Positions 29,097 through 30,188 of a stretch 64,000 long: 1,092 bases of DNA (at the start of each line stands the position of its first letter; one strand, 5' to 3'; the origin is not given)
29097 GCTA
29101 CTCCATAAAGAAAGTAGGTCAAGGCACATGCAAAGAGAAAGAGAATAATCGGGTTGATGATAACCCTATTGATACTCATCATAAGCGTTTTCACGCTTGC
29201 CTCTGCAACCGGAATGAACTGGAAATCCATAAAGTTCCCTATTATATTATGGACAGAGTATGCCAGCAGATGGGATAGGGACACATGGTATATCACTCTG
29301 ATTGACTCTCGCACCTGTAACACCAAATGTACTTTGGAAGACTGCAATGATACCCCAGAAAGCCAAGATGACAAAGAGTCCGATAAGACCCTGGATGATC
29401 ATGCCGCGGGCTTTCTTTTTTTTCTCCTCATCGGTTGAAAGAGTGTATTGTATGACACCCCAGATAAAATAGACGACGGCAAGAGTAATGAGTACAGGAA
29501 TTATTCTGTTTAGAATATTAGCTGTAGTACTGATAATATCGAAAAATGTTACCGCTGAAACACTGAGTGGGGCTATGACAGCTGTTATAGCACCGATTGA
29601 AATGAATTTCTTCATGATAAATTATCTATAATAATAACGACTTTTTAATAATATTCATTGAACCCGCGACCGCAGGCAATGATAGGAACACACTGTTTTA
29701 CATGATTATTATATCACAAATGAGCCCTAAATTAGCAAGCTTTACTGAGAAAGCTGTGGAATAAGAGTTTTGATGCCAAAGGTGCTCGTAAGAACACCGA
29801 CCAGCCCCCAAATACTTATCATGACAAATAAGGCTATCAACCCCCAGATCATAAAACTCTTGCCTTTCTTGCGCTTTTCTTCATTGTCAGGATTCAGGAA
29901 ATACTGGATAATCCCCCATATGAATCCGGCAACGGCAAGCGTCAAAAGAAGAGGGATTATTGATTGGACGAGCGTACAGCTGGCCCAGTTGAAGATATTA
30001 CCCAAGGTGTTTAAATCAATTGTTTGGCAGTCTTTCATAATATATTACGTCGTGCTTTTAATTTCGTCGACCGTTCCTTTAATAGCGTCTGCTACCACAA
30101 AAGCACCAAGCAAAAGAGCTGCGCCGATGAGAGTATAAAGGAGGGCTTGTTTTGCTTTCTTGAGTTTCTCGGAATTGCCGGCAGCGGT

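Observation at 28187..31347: Tandem array of five paralogous genes sharing a two-helix TrbC/VirB2-like pilin module, fused N- or C-terminally to variable Thr/Pro/Asn-rich segments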

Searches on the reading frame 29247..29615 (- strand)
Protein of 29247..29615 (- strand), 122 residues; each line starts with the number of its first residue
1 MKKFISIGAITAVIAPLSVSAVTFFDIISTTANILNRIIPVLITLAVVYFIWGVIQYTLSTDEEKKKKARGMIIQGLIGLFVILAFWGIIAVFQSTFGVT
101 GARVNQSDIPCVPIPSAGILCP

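Call 3: search_protein_families(library=pfam, proteins=[window:29247-29615:-], max_evalue=0.1)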
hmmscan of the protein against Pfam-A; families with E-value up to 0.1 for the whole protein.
window:29247-29615:- (122 aa): 5 families
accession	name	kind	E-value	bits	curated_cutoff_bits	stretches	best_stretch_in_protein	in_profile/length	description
PF18895.5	T4SS_pilin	-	1.2e-09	38.5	26.6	1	30-93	7-71/71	Type IV secretion system pilin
PF24284.1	DUF7472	-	0.0031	18.1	27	1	42-84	13-55/65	Family of unknown function (DUF7472)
PF07950.16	MCP1_TM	-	0.036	15.2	22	1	41-93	46-100/105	MDM10-complementing protein 1, transmembrane domain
PF03613.19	EIID-AGA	-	0.065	12.9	25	1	7-89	189-264/265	PTS system mannose/fructose/sorbose family IID component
PF12794.12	MscS_TM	-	0.091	12.1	28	0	10-90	129-211/339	Mechanosensitive ion channel inner membrane domain 1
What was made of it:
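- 29247..29615 (-): p4 (122 aa): canonical layout of signal peptide, two-helix hairpin and a C-terminal Cys-Cys loop (C111, C121). It is among the best conserved of the five proteins and the candidate major subunit. PF18895 38.5 bits (call 3).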

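Call 4: search_protein_families(library=ncbifam, proteins=[window:29247-29615:-], max_evalue=0.1)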
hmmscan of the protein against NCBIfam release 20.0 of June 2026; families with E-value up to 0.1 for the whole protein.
window:29247-29615:- (122 aa): 7 families
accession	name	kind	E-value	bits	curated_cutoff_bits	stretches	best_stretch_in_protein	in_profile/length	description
NF045849.1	ICE_MMCAP2_0565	equivalog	1e-06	28.3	40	1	27-93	9-76/80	Mbov_0395 family pilin-like conjugal transfer protein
NF037976.1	gtrA_1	subfamily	0.016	15.4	50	1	9-103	9-102/126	GtrA family protein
NF046050.1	CPBP_fam_MroQ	equivalog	0.022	14.1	270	1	30-95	39-104/243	intramembrane glutamic endopeptidase MroQ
NF045890.1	conj_pls20_p028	equivalog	0.05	12.4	150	1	23-94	51-117/377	pLS20_p028 family conjugation system transmembrane protein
TIGR03943.1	TIGR03943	equivalog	0.059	12.7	88.8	1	36-95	11-79/221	TIGR03943 family putative permease subunit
NF003425.0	PRK04897.1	equivalog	0.073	12.3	355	1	12-85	139-210/298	zinc metalloprotease HtpX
NF007021.0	PRK09487.1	equivalog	0.077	13.1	180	1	27-93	21-81/129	succinate dehydrogenase cytochrome b556 subunit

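Call 36: search_solved_structures(query=A2, max_evalue=10, show_alignments=3)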
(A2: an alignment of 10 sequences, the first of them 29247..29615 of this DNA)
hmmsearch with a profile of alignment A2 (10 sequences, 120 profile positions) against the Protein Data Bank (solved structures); distinct sequences matched with E-value up to 10: 7.
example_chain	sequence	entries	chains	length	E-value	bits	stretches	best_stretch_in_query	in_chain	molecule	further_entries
8yq5_E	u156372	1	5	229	0.016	18.4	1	4-93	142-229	de novo designed ion channel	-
8yq6_E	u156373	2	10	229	0.037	17.3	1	4-93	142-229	de novo designed ion channel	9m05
9hmf_O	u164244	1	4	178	0.12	15.6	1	59-95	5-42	Flagellar protein FliL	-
8evm_A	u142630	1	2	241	0.14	15.4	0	62-89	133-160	Chlorophyll dimer protein designs, Special Pair 3 (SP3x)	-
8qkd_A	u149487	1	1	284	0.14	15.4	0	29-70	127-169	sc-CC-5-24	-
9eys_F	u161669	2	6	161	0.69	13.2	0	41-54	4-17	Photosystem I reaction center subunit III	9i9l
7b4l_A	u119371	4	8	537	1.4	12.2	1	25-85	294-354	Sodium/hydrogen exchanger 9B2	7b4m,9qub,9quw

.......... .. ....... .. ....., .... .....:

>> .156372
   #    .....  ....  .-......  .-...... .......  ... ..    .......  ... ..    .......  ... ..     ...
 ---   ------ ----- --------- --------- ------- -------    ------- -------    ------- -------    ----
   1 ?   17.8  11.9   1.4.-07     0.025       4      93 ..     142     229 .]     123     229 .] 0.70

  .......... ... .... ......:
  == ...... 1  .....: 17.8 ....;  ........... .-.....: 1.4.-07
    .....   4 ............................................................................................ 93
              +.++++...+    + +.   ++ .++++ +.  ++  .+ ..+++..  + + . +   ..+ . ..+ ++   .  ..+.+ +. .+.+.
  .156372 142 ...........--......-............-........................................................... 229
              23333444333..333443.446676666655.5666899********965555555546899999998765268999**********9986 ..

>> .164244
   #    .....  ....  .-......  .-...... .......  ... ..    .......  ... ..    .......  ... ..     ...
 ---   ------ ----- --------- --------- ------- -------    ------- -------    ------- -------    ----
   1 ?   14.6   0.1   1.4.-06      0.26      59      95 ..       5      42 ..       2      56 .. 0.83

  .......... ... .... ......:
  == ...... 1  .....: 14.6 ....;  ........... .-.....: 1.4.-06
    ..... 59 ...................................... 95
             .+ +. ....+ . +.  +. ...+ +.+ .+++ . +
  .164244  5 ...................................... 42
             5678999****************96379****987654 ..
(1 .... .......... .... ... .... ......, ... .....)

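Call 38: find_homologous_proteins(query=window:29247-29615:-, max_evalue=0.001)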
Query window:29247-29615:- (122 aa): 429 proteins with E <= 0.001 among 476 candidates; the best 120 are listed.
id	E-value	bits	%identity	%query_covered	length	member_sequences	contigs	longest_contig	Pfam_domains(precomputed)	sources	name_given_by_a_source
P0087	3.2e-70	252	100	100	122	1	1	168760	PF18895.6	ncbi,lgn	-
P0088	2.3e-46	175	69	99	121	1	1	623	PF18895.6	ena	-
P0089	4.5e-42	161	66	100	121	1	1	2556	PF18895.6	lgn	-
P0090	6.9e-41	157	62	100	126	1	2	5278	PF18895.6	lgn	-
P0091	3.3e-40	155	65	100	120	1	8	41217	PF18895.6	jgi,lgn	jgi:uncharacterized membrane protein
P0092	4.0e-40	155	64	99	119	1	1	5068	PF18895.6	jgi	-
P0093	5.4e-40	154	64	99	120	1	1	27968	PF18895.6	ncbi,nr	ncbi:MAG: hypothetical protein KGI58_03480 [Patescibacteria group bacterium]|nr:hypothetical protein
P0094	1.0e-39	153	64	99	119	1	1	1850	PF18895.6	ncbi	-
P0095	1.7e-39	153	64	99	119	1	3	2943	PF18895.6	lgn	-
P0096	4.6e-39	151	64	99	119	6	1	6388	PF18895.6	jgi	jgi:uncharacterized membrane protein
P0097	1.5e-38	150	61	99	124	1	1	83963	PF18895.6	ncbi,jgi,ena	ncbi:MAG: pilin [Candidatus Paceibacterota bacterium]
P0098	1.7e-38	149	60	100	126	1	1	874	PF18895.6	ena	-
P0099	1.9e-38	149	64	99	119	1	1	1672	PF18895.6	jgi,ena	-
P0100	2.3e-38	149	59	99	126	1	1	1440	PF18895.6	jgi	-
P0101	2.5e-38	149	61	99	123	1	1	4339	PF18895.6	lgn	-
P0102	2.8e-38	149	63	100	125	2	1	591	PF18895.6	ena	-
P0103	3.9e-38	148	62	99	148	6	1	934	PF18895.6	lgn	-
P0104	4.2e-38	148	64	99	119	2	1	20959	PF18895.6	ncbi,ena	-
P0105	4.4e-38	148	62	99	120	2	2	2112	PF18895.6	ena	-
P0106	6.0e-38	148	58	100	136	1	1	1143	PF18895.6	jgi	jgi:hypothetical protein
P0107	6.3e-38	147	60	100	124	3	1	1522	PF18895.6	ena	-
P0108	8.3e-38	147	63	99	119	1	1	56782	PF18895.6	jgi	jgi:uncharacterized membrane protein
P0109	9.0e-38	147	60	99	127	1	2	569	PF18895.6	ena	-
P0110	9.7e-38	147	62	99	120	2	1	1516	PF18895.6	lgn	-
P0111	1.1e-37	147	64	100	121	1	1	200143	PF18895.6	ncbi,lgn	ncbi:MAG: hypothetical protein V4665_00870 [Patescibacteria group bacterium]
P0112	1.2e-37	147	65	99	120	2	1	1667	PF18895.6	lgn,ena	-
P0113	1.4e-37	146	59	99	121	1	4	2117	PF18895.6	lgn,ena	-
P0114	1.5e-37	146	60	99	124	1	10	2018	PF18895.6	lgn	-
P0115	1.6e-37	146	61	99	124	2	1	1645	PF18895.6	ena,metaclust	metaclust:\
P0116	2.6e-37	145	61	99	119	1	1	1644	PF18895.6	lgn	-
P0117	3.0e-37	145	62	96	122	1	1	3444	PF18895.6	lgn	-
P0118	3.1e-37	145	61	100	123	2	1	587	PF18895.6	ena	-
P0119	3.7e-37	145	63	99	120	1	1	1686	PF18895.6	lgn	-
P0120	4.4e-37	145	62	100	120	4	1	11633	PF18895.6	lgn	-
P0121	6.4e-37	144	60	99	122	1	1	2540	PF18895.6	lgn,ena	-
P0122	7.5e-37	144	65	98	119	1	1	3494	PF18895.6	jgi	jgi:hypothetical protein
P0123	9.0e-37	144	58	100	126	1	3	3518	PF18895.6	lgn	-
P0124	9.2e-37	144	64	99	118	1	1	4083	PF18895.6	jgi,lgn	jgi:hypothetical protein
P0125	9.8e-37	144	61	99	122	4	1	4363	PF18895.6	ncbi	-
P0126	1.1e-36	144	56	100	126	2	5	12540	PF18895.6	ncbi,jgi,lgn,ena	jgi:hypothetical protein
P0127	1.2e-36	143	62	99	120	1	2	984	PF18895.6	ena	-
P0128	1.4e-36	143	65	99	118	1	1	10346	PF18895.6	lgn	-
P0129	1.6e-36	143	66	84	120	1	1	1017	PF18895.6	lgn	-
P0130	1.9e-36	143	60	99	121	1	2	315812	PF18895.6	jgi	jgi:uncharacterized membrane protein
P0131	2.1e-36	143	64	99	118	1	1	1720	PF18895.6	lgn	-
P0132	2.2e-36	142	61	99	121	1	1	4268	PF18895.6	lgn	-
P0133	2.3e-36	142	57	99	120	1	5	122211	PF18895.6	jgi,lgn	jgi:hypothetical protein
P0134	2.9e-36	142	63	99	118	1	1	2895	PF18895.6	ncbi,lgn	-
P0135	3.1e-36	142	58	99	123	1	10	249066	PF18895.6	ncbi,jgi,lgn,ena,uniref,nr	ncbi:TPA: hypothetical protein DCX66_03455 [Candidatus Nomurabacteria bacterium]|uniref:Uncharacteri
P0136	3.3e-36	142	61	99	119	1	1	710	PF18895.6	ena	-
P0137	3.9e-36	142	58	99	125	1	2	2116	PF18895.6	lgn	-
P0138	6.1e-36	141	62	99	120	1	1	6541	PF18895.6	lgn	-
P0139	7.8e-36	141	59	99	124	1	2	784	PF18895.6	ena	-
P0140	9.6e-36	140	58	99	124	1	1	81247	PF18895.6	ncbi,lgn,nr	ncbi:MAG TPA: pilin [Candidatus Paceibacterota bacterium]|nr:pilin [Candidatus Paceibacterota bacter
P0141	1.0e-35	140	60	99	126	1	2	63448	PF18895.6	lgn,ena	-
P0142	1.5e-35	140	59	95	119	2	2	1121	PF18895.6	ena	-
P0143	1.6e-35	140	62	95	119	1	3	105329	PF18895.6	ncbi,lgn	-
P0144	1.6e-35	140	61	99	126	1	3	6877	PF18895.6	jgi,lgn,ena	-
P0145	1.6e-35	140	60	99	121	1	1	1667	PF18895.6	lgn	-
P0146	1.8e-35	140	57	99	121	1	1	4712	PF18895.6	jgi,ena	-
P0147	2.8e-35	139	66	84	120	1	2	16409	PF18895.6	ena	-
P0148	3.1e-35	139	58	99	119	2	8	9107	PF18895.6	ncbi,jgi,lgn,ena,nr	ncbi:pilin [Candidatus Nomurabacteria bacterium]|jgi:threonine/homoserine/homoserine lactone efflux 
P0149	3.3e-35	139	60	99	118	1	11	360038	PF18895.6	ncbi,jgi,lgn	jgi:hypothetical protein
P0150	3.7e-35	139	60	93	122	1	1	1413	PF18895.6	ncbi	-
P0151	3.8e-35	139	61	100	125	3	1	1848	PF18895.6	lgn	-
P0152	4.0e-35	138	60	99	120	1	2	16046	PF18895.6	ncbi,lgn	-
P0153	6.4e-35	138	60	99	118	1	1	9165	PF18895.6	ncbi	-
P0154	6.5e-35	138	58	99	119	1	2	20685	PF15062.12,PF18895.6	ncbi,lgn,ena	-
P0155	7.5e-35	138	61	94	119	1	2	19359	PF18895.6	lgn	-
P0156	7.7e-35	138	59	93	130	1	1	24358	PF18895.6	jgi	jgi:hypothetical protein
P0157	8.5e-35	137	62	99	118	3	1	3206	PF18895.6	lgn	-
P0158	9.9e-35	137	58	100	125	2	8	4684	PF18895.6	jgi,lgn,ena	jgi:hypothetical protein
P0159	1.0e-34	137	62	93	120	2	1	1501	PF18895.6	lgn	-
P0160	1.1e-34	137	56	99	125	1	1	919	PF18895.6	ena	-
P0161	1.2e-34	137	61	94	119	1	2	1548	PF18895.6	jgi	jgi:hypothetical protein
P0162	1.6e-34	137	56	100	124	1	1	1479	PF18895.6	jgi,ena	-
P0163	1.6e-34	136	54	100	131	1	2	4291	PF18895.6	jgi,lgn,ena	-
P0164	1.8e-34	136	60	99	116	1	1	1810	PF18895.6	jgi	jgi:hypothetical protein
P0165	1.9e-34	136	56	99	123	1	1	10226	PF18895.6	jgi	-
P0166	2.1e-34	136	60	99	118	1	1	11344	PF18895.6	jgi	jgi:hypothetical protein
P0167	2.5e-34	136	60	99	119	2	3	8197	PF18895.6,PF02674.23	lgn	-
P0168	2.5e-34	136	62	98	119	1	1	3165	PF18895.6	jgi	jgi:uncharacterized membrane protein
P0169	2.8e-34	136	61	99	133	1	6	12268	PF18895.6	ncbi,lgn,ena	-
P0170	3.0e-34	136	58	99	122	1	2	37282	PF18895.6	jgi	jgi:uncharacterized membrane protein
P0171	3.1e-34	136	63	94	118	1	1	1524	PF18895.6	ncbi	-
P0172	3.2e-34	136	57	99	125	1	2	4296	PF18895.6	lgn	-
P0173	3.7e-34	135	59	99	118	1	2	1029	PF18895.6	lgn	-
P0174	3.8e-34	135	56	99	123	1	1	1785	PF18895.6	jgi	-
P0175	4.0e-34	135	56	100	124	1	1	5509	PF18895.6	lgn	-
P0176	4.1e-34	135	60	99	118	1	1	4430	PF18895.6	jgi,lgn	jgi:threonine/homoserine/homoserine lactone efflux protein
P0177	4.2e-34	135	58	99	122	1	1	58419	PF18895.6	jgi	jgi:hypothetical protein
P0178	4.5e-34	135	59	100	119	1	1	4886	PF18895.6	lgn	-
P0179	4.7e-34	135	59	99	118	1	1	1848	PF18895.6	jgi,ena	-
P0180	5.6e-34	135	57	99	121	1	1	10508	PF18895.6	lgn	-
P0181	5.8e-34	135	54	100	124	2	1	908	PF18895.6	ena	-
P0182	6.0e-34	135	60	99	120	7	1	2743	PF18895.6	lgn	-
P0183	7.3e-34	134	54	99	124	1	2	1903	PF18895.6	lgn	-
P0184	8.0e-34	134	59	99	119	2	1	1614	PF18895.6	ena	-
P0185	9.2e-34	134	58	100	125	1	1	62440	PF18895.6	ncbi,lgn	-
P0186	9.5e-34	134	58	98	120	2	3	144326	PF18895.6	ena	-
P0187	9.6e-34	134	60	99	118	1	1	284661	PF18895.6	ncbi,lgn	-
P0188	9.7e-34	134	59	99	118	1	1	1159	PF18895.6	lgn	-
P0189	1.1e-33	134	58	99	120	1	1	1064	PF18895.6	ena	-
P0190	1.1e-33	134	55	99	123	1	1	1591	PF18895.6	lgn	-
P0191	1.4e-33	133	60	99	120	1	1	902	PF18895.6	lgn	-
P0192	1.4e-33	133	56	96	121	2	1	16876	PF18895.6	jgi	-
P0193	1.4e-33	133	58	92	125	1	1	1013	PF18895.6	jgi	jgi:hypothetical protein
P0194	1.5e-33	133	56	99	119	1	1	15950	PF18895.6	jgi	jgi:hypothetical protein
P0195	1.5e-33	133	55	100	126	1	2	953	PF18895.6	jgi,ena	-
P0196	1.8e-33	133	57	99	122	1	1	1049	PF18895.6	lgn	-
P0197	1.8e-33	133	58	99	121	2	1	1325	PF18895.6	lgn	-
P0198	1.9e-33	133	63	99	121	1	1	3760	PF18895.6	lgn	-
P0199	2.1e-33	133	57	99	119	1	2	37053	PF18895.6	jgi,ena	jgi:uncharacterized membrane protein YfcA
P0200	2.1e-33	133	59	99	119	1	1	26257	PF18895.6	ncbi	-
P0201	2.2e-33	133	57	99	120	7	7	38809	PF18895.6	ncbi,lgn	-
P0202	2.3e-33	133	60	100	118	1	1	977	PF18895.6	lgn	-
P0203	2.3e-33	133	60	99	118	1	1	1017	PF18895.6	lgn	-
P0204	2.3e-33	133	54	99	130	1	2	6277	PF18895.6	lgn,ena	-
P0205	2.3e-33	133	54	99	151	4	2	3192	PF18895.6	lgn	-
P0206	2.5e-33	133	59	99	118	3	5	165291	PF18895.6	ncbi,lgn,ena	ncbi:MAG: pilin [Patescibacteria group bacterium]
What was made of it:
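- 29247..29615 (-): 429 homologue clusters; the 119 closest listed are 54-69% identical, several named 'pilin' by NCBI (call 38).
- NCBI names homologues 'pilin' (call 38).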

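Call 56: predict_structure(alignment_id=A6)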
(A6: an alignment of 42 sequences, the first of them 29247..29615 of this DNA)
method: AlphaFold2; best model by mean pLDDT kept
length: 122 residues; sequences in the alignment: 42
mean_pLDDT: 77.5   pTM: 0.48
mean pLDDT of the five models: 77.5, 74.0, 71.0, 69.0, 68.5
residues with pLDDT >= 90: 9; 70-90: 80; 50-70: 32; < 50: 1
segments of 3 or more residues with pLDDT < 50: none
pLDDT, mean of each block of 10 residues (from residue 1): 60 58 68 83 87 86 88 85 87 78 69 81 75
secondary structure, 60 per line:
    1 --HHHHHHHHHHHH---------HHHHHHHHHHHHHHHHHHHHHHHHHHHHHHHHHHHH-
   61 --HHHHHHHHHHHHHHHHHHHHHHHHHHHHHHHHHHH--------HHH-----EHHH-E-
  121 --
elements in order: H3-14 H24-59 H63-97
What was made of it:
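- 29247..29615 (-): AF2 model: helix 3-14, then hairpin 24-59/63-97, pLDDT 77.5 (call 56).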

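Call 59: fold_search(model_id=the predicted structure, library=pdb)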
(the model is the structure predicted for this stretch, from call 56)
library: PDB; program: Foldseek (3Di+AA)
matches with E <= 10: 376; with E <= 0.001: 0
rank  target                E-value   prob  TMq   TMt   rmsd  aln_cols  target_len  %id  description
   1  6cnn_A                1.0e+00  0.69  0.51  0.20   8.0       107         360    6  Cryo-EM structure of the human SK4/calmodulin channel complex in the Ca2+ bound state I (released 2018-05-02)
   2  9vub_C                1.4e+00  0.66  0.47  0.18   6.9        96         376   14  channel C complex with 3 (released 2026-03-11)
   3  4h63_K                1.4e+00  0.15  0.28  0.33   8.2       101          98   14  Structure of the Schizosaccharomyces pombe Mediator head module (released 2012-10-31)
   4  7vzg_D                1.5e+00  0.96  0.37  0.73   1.0        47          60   15  Structure of the Acidobacteria homodimeric reaction center bound with cytochrome c (the larger form) (released 2023-02-22)
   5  5n5e_A                1.6e+00  0.84  0.46  0.56   5.1        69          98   16  Crystal structure of encapsulated ferritin domain from Pyrococcus furiosus PFC_05175 (released 2018-01-24)
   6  5n5e_D                1.6e+00  0.69  0.40  0.50   8.7        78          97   14  Crystal structure of encapsulated ferritin domain from Pyrococcus furiosus PFC_05175 (released 2018-01-24)
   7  7s5k_C                1.7e+00  0.89  0.42  0.72   3.0        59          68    7  M. xanthus ferritin-like protein EncB (released 2022-02-02)
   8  9grx_E                1.7e+00  0.60  0.38  0.46  17.1        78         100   14  NDH-PSI-LHCI supercomplex from S. oleracea (released 2025-02-12)
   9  6s1k_E                1.8e+00  0.66  0.52  0.60   4.5        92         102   15  E. coli Core Signaling Unit, carrying QQQQ receptor mutation (released 2020-01-22)
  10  9o85_A                1.8e+00  0.57  0.50  0.18   6.0        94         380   12  Cryo-EM structure of KCa2.2_I/calmodulin channel in complex with rimtuzalcap (released 2025-06-18)
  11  7wff_E                1.8e+00  0.28  0.28  0.37  17.5        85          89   13  Subcomplexes B,M and L in the Cylic electron transfer supercomplex NDH-PSI from Arabidopsis (released 2022-03-16)
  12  8zal_B                1.9e+00  0.60  0.45  0.18   3.2        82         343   12  EmrAB-TolC MFS-type tripartite multidrug efflux pump EA (released 2025-04-30)
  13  2crb_MODEL_1_A        1.9e+00  0.54  0.46  0.56  16.0        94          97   10  Solution structure of MIT domain from mouse NRBF-2 (released 2005-11-20)
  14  6cfw_B                1.9e+00  0.47  0.33  0.48  14.2        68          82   16  cryoEM structure of a respiratory membrane-bound hydrogenase (released 2018-05-23)
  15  7s8t_I                2.0e+00  0.80  0.41  0.62   1.8        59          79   15  M. xanthus ferritin-like protein EncC (released 2022-02-02)
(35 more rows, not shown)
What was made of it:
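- On TrbC/VirB2 pilin (Pfam PF04956): Foldseek against PDB with the p4 model: best E = 1; Pyrobaculum conjugative pilin 8dft_A ranks 17 with E = 2 (call 59).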

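Call 91: search_protein_families(library=phrogs, proteins=[window:29247-29615:-], max_evalue=0.01)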
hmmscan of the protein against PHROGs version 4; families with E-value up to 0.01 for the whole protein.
window:29247-29615:- (122 aa): 1 family
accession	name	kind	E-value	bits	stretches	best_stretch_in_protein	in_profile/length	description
phrog_3333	-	other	0.00071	19.6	1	12-99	167-262/372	O-acetyltransferase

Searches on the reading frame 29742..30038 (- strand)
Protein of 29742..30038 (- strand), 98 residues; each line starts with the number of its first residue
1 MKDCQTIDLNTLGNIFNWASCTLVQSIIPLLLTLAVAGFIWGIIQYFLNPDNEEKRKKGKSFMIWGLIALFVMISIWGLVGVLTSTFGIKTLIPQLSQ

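Call 3: search_protein_families(library=pfam, proteins=[window:29742-30038:-], max_evalue=0.1)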
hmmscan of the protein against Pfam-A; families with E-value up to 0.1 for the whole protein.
window:29742-30038:- (98 aa): 8 families
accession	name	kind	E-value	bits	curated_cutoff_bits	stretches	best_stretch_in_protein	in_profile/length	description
PF18895.5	T4SS_pilin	-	5.4e-11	42.8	26.6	1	22-83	11-71/71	Type IV secretion system pilin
PF06570.16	DUF1129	-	0.0005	20.2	29.1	1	12-84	99-172/207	Protein of unknown function (DUF1129)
PF20303.3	YLATT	-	0.00051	20.3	26.7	1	27-72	2-47/107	YEATS-Like-Associating Three TM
PF11700.14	ATG22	-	0.0023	17.1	24.1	1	35-91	334-384/482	Vacuole effluxer Atg22 like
PF11188.13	DUF2975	-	0.0056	17.1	27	1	13-87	48-116/130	Protein of unknown function (DUF2975)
PF00520.37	Ion_trans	-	0.013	15.1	25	1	11-86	114-197/241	Ion transport protein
PF12442.13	DUF3681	-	0.017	16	24.3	1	13-78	30-94/96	Protein of unknown function (DUF3681)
PF05478.16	Prominin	-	0.022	13.3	34.3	1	17-89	416-491/799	Prominin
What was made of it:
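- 29742..30038 (-): p3 (98 aa): bare T4SS_pilin hairpin with an N-terminal Cys pair (C4, C21). It has no signal peptide here, because the ORF cannot extend upstream. Several orthologues do have one. PF18895 42.8 bits (call 3).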

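Call 4: search_protein_families(library=ncbifam, proteins=[window:29742-30038:-], max_evalue=0.1)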
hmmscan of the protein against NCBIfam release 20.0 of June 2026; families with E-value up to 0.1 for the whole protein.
window:29742-30038:- (98 aa): 6 families
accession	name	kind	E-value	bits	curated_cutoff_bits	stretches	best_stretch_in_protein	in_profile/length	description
NF045849.1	ICE_MMCAP2_0565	equivalog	1.7e-08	34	40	1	28-86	18-79/80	Mbov_0395 family pilin-like conjugal transfer protein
NF045951.1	MAG0110_fam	subfamily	0.0063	15.8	98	1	16-83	42-103/237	MAG0110 family membrane protein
NF033408.5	polymyxin_MCR3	exception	0.008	14.8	1225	1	4-76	93-166/540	MCR-3 family phosphoethanolamine--lipid A transferase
NF045937.1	MSC_0624_12TM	equivalog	0.009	14.6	70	1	23-90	242-309/445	MSC_0624 family F1-like ATPase-associated membrane protein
NF041002.1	pilin_ComGF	equivalog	0.057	13.6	80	0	22-61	5-44/139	competence type IV pilus minor pilin ComGF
NF041554.1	SA1362_fam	subfamily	0.09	12.9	42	0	30-55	31-56/70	SA1362 family protein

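Call 91: search_protein_families(library=phrogs, proteins=[window:29742-30038:-], max_evalue=0.01)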
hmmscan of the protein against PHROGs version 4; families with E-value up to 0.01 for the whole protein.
window:29742-30038:- (98 aa): 1 family
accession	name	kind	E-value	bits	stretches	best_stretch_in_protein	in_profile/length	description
phrog_35001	-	unknown function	0.0086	16.3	1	10-75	77-138/326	-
